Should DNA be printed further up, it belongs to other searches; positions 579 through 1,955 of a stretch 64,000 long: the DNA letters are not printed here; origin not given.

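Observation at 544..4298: Radical SAM/SPASM maturase operon with a TAT-signal acidic protein, a cytoplasmic beta-propeller protein and a 40-aa membrane micro-ORF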

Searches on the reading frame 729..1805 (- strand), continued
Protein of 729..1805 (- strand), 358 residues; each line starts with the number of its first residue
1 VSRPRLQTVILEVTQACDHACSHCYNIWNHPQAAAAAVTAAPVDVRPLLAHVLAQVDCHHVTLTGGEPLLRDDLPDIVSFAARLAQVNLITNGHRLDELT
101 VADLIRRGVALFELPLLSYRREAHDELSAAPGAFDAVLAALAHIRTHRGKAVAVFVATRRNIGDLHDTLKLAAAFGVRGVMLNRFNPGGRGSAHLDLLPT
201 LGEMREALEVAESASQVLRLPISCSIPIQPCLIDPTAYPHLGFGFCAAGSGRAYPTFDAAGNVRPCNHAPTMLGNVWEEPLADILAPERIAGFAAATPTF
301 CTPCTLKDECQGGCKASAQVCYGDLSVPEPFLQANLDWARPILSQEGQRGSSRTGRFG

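Call 27: find_encoding_contigs(protein=P0095, flank=5000, max_places=2)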
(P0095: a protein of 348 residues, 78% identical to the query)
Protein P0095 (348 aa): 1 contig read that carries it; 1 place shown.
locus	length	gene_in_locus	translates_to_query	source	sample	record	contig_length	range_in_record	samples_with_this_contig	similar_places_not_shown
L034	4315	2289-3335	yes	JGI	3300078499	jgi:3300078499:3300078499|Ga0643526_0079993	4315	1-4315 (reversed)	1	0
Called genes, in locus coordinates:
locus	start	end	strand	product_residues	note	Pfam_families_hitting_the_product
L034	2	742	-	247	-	?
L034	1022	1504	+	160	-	-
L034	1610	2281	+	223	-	-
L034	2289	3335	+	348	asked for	PF04055:Radical_SAM, PF13186:SPASM (faint)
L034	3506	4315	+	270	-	?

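Call 55: find_encoding_contigs(protein=P0137, flank=4000, max_places=1)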
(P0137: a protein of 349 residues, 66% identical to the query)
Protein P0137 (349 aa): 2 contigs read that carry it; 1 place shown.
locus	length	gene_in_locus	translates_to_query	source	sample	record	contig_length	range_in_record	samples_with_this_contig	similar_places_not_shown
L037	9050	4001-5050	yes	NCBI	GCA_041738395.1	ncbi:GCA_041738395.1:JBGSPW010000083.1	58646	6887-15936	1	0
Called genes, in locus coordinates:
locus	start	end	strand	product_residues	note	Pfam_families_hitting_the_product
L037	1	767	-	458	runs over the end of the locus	PF16317:Glyco_hydro_99, PF03659:Glyco_hydro_71, PF16402:DUF5010, PF14307:Glyco_tran_WbsX (weak)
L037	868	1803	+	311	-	PF00288:GHMP_kinases_N, PF08544:GHMP_kinases_C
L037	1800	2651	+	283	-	PF00696:AA_kinase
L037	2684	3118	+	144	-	PF13248:Zn_ribbon_3 (faint), PF12773:DZR, PF13240:Zn_Ribbon_1 (faint)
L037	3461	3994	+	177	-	-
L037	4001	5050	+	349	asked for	PF04055:Radical_SAM, PF13353:Fer4_12 (faint)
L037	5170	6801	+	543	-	PF00069:Pkinase, PF07714:PK_Tyr_Ser-Thr, PF03109:ABC1 (weak)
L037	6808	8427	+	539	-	PF26314:MptA_B_family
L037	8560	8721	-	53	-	PF21716:dnstrm_HI1420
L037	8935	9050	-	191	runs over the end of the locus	-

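Call 56: find_encoding_contigs(protein=P0178, flank=4000, max_places=1)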
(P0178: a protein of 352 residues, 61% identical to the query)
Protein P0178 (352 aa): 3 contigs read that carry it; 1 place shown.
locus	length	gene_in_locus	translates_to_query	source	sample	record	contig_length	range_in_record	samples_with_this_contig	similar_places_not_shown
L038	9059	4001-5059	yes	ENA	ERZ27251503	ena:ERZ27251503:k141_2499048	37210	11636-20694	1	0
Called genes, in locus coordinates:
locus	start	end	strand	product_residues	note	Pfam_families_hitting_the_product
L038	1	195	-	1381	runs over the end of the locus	PF00532:Peripla_BP_1, PF13377:Peripla_BP_3, PF01590:GAF, PF13185:GAF_2, PF01590:GAF, PF13185:GAF_2, PF01590:GAF, PF13185:GAF_2, +4 more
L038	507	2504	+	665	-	PF00456:Transketolase_N, PF02779:Transket_pyr, PF02780:Transketolase_C, PF22613:Transketolase_C_1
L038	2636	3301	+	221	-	-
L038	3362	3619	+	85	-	PF05016:ParE_toxin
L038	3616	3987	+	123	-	PF12844:HTH_19, PF01381:HTH_3, PF13443:HTH_26 (weak), PF13560:HTH_31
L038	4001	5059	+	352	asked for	PF13353:Fer4_12 (faint), PF04055:Radical_SAM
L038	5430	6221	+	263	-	PF02634:FdhD-NarQ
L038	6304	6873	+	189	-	PF00156:Pribosyltran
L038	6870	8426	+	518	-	PF00117:GATase, PF07722:Peptidase_C26, PF02540:NAD_synthase (weak), PF00958:GMP_synt_C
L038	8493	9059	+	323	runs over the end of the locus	-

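Call 63: predict_structure(alignment_id=A3)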
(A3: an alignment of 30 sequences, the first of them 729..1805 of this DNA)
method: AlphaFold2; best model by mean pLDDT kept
length: 358 residues; sequences in the alignment: 30
mean_pLDDT: 89.8   pTM: 0.89
mean pLDDT of the five models: 89.8, 89.5, 88.0, 87.0, 83.4
residues with pLDDT >= 90: 258; 70-90: 69; 50-70: 18; < 50: 13
segments of 3 or more residues with pLDDT < 50: 347-358
pLDDT, mean of each block of 10 residues (from residue 1): 86 87 89 63 91 95 83 94 97 93 98 98 96 97 98 98 98 98 94 96 98 98 90 95 78 84 91 95 89 85 89 90 93 96 66 39
secondary structure, 60 per line:
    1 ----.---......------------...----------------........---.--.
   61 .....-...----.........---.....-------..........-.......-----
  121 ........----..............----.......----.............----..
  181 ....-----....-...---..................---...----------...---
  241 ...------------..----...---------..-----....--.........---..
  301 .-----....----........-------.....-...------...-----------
elements in order: E9-14 H46-53 E60-65 H74-82 E86-90 H98-107 E109-115 H121-128 H133-146 E151-157 H162-174 E179-184 H190-193 H201-218 E222-224 E241-243 E262-264 H281-284 H287-295 H307-310 H315-322 H330-334

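Call 65: fold_search(model_id=the predicted structure, library=pdb)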
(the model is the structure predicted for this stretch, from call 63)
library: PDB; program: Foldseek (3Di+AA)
matches with E <= 10: 1783; with E <= 0.001: 311
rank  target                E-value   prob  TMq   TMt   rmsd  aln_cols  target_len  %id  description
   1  6efn                  8.0e-15  1.00  0.65  0.61   4.0       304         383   18  Structure of a RiPP maturase, SkfB (released 2018-10-24)
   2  6c8v                  2.8e-13  1.00  0.64  0.72   5.6       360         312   19  X-ray structure of PqqE from Methylobacterium extorquens (released 2018-02-14)
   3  5v1t_A                6.2e-13  1.00  0.71  0.59   5.4       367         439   15  Crystal structure of Streptococcus suis SuiB bound to precursor peptide SuiA (released 2017-08-30)
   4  5v1s_A                1.1e-12  1.00  0.70  0.60   4.8       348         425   15  Crystal structure of Streptococcus suis SuiB bound to S-adenosylmethionine (released 2017-08-30)
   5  9gmc_A                1.4e-12  1.00  0.66  0.64   5.2       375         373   18  Crystal structure of the complex formed between the radical SAM protein ChlB and the R3A mutant of ChlA (released 2025-06-25)
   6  5v1q_B                6.9e-12  1.00  0.69  0.57   5.1       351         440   15  Crystal structure of Streptococcus suis SuiB (released 2017-08-30)
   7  5v1q_A                7.4e-12  1.00  0.67  0.57   5.4       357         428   14  Crystal structure of Streptococcus suis SuiB (released 2017-08-30)
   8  4k36_B                8.3e-12  1.00  0.68  0.67   4.8       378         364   13  His6 tagged anSMEcpe with bound AdoMet (released 2013-05-08)
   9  4k37_B                1.1e-11  1.00  0.70  0.69   4.9       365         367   14  Native anSMEcpe with bound AdoMet (released 2013-05-08)
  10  9gmc_C                1.2e-11  1.00  0.67  0.65   5.1       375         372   19  Crystal structure of the complex formed between the radical SAM protein ChlB and the R3A mutant of ChlA (released 2025-06-25)
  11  4k37_A                1.4e-11  1.00  0.69  0.68   5.1       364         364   13  Native anSMEcpe with bound AdoMet (released 2013-05-08)
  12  5v1s_B                2.3e-11  1.00  0.69  0.59   4.7       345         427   15  Crystal structure of Streptococcus suis SuiB bound to S-adenosylmethionine (released 2017-08-30)
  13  7vob                  2.9e-11  1.00  0.57  0.62   4.8       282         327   19  The crystal structure of a Radical SAM Enzyme BlsE involved in the Biosynthesis of Blasticidin S (released 2022-05-04)
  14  4k39_A                3.5e-11  1.00  0.70  0.69   4.7       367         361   14  Native anSMEcpe with bound AdoMet and Cp18Cys peptide (released 2013-05-08)
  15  4k38_B                5.4e-11  1.00  0.68  0.68   4.9       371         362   13  Native anSMEcpe with bound AdoMet and Kp18Cys peptide (released 2013-05-08)
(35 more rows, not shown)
